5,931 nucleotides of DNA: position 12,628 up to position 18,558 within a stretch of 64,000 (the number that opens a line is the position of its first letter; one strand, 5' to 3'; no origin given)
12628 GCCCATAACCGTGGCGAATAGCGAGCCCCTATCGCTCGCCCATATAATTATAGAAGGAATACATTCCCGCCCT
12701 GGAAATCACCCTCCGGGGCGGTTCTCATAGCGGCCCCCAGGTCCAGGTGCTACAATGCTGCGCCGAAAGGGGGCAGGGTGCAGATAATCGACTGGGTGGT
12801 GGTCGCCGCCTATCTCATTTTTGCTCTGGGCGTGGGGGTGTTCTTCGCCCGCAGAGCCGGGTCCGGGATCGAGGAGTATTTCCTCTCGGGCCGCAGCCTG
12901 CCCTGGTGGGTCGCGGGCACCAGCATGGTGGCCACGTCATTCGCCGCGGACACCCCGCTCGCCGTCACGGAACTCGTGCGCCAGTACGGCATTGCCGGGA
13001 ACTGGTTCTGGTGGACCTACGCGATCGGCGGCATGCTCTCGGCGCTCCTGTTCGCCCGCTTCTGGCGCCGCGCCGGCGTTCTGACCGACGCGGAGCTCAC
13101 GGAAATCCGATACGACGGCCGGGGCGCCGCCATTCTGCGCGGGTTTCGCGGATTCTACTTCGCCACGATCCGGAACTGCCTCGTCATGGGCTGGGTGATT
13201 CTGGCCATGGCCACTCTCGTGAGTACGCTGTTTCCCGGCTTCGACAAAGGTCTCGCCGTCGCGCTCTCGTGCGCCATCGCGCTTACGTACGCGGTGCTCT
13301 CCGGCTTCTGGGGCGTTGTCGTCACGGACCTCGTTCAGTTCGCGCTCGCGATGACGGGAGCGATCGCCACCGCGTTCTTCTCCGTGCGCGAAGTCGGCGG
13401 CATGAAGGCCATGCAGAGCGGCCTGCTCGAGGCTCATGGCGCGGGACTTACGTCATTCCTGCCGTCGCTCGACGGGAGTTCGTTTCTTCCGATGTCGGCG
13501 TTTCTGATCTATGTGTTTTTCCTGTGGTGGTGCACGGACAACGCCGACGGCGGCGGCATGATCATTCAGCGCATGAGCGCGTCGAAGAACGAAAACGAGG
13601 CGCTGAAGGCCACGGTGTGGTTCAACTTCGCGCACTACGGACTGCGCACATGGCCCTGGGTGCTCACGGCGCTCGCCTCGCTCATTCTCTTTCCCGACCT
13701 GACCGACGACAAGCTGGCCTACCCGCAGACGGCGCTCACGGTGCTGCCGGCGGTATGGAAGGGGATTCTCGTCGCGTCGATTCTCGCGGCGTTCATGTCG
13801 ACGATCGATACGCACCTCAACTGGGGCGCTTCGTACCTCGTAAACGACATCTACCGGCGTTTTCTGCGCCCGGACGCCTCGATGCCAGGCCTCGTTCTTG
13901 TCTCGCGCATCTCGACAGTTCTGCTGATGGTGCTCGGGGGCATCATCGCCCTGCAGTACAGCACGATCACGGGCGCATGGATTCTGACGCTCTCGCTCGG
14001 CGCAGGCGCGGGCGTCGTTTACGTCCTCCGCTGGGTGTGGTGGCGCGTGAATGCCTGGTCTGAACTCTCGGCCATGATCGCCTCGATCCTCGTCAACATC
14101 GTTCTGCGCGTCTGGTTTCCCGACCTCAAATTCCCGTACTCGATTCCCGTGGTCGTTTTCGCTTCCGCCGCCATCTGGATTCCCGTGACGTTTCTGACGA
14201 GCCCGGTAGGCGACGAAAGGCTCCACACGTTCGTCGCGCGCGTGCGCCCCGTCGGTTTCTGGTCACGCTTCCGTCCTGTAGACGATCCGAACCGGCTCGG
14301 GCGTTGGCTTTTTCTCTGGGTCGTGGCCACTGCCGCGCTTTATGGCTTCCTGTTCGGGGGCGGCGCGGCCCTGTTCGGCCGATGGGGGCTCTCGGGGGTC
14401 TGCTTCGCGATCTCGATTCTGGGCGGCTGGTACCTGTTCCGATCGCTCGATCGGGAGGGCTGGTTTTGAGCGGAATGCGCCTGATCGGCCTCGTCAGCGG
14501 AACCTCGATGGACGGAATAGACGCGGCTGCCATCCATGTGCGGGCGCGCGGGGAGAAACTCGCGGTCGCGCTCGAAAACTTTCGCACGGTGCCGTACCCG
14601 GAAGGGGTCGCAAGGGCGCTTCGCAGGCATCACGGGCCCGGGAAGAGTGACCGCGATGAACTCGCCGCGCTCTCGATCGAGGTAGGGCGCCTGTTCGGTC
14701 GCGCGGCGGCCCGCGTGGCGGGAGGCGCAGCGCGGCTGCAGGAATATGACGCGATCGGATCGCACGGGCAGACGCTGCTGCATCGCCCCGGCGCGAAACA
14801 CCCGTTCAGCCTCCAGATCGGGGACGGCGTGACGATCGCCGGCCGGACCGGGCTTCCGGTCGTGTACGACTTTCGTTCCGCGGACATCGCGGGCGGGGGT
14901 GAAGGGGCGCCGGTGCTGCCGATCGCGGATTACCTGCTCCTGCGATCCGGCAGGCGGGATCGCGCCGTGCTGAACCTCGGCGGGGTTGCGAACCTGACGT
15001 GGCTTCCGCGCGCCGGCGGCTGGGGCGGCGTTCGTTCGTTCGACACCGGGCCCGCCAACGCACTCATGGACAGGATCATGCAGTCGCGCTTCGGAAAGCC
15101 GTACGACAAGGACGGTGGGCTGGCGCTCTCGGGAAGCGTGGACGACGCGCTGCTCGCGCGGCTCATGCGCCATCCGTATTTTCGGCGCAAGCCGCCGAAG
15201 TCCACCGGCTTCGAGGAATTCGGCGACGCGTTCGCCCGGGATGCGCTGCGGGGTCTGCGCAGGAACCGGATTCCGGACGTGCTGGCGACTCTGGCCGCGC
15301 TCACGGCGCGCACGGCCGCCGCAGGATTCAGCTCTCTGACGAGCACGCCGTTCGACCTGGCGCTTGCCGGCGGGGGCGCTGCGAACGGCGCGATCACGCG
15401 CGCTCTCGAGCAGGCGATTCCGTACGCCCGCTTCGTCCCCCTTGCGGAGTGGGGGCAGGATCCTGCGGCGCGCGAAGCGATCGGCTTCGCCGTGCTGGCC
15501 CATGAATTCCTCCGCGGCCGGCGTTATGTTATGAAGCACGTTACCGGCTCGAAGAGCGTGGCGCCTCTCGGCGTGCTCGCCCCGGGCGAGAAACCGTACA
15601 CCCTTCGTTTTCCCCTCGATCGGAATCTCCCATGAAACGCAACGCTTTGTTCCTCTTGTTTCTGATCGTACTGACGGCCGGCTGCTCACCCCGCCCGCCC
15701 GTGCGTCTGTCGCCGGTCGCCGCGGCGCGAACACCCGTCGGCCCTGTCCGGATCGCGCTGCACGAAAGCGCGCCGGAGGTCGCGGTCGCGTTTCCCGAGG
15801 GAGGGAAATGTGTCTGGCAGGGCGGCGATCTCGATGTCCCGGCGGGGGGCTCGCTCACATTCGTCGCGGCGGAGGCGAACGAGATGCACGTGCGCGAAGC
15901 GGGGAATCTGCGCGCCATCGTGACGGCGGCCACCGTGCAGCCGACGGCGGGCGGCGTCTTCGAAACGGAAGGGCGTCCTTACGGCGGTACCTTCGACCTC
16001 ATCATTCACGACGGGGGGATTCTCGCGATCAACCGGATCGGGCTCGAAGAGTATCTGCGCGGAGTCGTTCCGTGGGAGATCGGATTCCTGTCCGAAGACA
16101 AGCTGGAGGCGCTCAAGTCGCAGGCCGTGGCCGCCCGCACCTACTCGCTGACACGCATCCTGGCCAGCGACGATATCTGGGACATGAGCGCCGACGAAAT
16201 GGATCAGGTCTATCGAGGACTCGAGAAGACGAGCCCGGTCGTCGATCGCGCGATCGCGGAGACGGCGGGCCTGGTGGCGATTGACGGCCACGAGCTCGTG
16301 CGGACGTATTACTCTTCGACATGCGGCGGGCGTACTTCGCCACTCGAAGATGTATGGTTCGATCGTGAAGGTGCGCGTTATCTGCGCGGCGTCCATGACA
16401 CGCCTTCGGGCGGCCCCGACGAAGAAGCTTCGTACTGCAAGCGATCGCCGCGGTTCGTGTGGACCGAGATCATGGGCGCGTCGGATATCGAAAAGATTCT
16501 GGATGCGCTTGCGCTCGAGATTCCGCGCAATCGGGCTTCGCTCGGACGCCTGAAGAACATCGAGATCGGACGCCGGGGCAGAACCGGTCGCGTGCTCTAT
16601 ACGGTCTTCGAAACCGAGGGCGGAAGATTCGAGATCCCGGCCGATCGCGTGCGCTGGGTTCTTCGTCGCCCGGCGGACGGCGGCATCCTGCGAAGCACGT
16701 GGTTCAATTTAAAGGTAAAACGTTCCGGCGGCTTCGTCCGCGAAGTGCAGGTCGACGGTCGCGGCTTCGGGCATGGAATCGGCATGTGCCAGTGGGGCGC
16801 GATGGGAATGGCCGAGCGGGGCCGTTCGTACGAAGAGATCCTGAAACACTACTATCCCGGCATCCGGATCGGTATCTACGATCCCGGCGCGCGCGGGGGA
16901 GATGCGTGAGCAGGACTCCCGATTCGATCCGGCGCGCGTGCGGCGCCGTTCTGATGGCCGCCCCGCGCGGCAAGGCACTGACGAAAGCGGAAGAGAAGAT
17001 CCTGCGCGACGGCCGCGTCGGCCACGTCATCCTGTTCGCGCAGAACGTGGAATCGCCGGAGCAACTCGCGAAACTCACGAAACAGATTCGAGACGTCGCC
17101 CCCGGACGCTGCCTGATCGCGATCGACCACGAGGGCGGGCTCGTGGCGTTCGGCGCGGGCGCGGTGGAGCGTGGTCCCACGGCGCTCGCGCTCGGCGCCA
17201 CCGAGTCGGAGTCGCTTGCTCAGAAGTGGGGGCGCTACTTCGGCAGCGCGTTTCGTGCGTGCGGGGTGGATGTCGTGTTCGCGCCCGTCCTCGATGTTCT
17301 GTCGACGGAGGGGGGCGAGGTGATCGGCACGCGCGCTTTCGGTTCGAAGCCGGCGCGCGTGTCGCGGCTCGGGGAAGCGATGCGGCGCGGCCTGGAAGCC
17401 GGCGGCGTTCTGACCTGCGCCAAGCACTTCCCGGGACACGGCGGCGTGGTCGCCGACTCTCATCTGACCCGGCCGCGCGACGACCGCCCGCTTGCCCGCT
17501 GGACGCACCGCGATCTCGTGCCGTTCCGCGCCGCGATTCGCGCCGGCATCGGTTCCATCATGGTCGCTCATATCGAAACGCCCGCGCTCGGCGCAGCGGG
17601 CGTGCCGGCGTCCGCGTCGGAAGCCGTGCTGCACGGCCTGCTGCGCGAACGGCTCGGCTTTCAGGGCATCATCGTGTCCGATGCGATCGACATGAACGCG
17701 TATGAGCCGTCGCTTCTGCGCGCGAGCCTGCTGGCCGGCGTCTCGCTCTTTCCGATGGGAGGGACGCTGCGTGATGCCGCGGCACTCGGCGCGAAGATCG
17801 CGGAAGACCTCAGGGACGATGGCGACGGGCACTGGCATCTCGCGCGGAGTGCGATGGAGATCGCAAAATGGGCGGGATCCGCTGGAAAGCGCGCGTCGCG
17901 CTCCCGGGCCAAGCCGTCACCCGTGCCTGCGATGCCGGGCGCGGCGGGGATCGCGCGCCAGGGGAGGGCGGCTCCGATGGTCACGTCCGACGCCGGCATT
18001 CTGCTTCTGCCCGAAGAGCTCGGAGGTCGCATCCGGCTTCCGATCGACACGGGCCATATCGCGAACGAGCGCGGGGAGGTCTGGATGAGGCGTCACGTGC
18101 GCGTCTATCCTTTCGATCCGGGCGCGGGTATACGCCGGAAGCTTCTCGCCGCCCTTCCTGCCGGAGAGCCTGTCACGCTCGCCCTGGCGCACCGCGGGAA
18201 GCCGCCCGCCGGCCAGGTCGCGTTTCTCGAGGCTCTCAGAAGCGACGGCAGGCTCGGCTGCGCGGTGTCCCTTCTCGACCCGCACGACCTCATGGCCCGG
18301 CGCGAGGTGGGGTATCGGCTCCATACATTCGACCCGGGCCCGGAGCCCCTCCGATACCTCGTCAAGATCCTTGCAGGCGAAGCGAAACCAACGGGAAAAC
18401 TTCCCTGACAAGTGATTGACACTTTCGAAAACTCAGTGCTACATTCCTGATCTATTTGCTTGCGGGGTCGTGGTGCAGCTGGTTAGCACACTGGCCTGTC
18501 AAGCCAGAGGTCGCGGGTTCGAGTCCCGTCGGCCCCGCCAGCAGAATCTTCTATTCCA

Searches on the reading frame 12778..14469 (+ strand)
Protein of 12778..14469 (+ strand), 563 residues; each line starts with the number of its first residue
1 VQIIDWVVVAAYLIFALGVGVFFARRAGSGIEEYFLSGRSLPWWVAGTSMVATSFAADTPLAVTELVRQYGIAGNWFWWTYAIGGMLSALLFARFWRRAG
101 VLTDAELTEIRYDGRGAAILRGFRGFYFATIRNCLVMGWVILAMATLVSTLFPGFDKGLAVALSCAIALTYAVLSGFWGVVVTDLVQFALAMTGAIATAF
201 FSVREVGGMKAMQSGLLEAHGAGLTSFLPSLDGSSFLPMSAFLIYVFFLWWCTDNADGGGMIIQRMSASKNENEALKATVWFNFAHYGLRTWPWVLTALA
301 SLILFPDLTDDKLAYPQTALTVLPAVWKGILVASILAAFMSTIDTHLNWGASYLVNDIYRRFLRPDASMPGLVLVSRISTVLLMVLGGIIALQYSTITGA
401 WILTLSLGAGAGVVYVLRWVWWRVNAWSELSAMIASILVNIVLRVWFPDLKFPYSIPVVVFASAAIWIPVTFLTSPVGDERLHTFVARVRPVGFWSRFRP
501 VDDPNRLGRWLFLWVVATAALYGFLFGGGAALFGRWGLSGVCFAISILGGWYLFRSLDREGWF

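Call 71: search_protein_families(library=pfam, proteins=[window:12778-14469:+], max_evalue=0.0001)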
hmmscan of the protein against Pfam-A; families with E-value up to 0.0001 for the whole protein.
window:12778-14469:+ (563 aa): 1 family
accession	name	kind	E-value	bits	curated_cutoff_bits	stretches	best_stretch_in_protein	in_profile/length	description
PF00474.23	SSF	-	8.9e-32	110.9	22.8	1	34-434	1-404/406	Sodium:solute symporter family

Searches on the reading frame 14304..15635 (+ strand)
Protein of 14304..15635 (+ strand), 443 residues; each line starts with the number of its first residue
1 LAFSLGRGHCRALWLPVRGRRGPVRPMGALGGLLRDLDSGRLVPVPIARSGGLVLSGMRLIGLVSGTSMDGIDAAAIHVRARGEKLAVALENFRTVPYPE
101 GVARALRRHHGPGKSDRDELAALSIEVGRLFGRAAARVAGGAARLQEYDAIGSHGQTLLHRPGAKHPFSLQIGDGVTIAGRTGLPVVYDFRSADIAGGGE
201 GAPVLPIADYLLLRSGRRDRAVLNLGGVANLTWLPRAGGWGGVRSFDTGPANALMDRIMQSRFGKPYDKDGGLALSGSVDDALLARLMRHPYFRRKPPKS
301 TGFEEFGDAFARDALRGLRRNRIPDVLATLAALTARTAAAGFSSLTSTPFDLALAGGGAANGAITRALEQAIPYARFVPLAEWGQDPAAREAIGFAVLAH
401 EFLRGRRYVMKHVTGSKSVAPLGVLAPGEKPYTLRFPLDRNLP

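Call 71: search_protein_families(library=pfam, proteins=[window:14304-15635:+], max_evalue=0.0001)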
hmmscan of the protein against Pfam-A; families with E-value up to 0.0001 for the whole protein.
window:14304-15635:+ (443 aa): 1 family
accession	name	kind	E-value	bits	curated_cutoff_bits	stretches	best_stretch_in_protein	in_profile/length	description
PF03702.20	AnmK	-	1.8e-86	291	24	1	58-427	1-366/367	Anhydro-N-acetylmuramic acid kinase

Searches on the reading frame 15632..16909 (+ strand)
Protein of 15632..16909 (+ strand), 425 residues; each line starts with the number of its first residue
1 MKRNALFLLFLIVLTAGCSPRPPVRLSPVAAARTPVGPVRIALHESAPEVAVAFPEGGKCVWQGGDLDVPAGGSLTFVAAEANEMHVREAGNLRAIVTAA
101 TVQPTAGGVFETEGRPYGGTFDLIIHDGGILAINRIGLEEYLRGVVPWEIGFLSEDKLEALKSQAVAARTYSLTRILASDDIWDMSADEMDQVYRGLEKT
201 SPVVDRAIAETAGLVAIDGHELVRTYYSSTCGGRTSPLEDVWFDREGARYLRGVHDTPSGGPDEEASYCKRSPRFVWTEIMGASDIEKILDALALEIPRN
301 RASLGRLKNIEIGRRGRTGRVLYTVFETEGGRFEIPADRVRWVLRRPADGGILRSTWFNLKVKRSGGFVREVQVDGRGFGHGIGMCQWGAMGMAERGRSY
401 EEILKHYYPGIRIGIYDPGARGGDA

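Call 71: search_protein_families(library=pfam, proteins=[window:15632-16909:+], max_evalue=0.0001)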
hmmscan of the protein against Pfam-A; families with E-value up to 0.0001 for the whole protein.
window:15632-16909:+ (425 aa): 1 family
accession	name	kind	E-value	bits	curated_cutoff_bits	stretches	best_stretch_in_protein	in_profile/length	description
PF08486.15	SpoIID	-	1.3e-17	64.6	23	1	127-215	2-94/97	Stage II sporulation protein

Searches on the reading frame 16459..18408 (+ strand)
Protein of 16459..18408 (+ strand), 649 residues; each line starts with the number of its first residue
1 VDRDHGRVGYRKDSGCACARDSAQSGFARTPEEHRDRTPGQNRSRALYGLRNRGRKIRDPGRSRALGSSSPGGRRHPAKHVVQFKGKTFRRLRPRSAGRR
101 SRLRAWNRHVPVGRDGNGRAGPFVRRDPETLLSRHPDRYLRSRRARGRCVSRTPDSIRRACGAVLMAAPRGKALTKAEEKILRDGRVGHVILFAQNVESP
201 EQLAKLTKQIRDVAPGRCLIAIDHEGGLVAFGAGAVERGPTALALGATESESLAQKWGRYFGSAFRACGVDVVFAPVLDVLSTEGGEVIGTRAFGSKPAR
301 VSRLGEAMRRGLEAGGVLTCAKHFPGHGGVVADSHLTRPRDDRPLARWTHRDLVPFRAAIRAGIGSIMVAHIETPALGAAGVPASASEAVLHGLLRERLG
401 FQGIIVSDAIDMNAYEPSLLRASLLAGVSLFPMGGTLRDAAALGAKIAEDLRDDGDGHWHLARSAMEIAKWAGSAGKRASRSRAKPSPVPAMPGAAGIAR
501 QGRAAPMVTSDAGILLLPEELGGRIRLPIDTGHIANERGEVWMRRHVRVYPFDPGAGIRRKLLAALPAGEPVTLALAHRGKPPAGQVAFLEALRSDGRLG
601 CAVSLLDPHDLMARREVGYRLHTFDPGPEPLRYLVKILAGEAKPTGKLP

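Call 71: search_protein_families(library=pfam, proteins=[window:16459-18408:+], max_evalue=0.0001)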
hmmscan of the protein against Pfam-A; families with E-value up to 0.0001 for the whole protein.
window:16459-18408:+ (649 aa): 1 family
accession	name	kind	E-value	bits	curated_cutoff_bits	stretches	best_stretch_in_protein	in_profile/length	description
PF00933.27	Glyco_hydro_3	-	4.4e-61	207.5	27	1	174-415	16-258/316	Glycosyl hydrolase family 3 N terminal domain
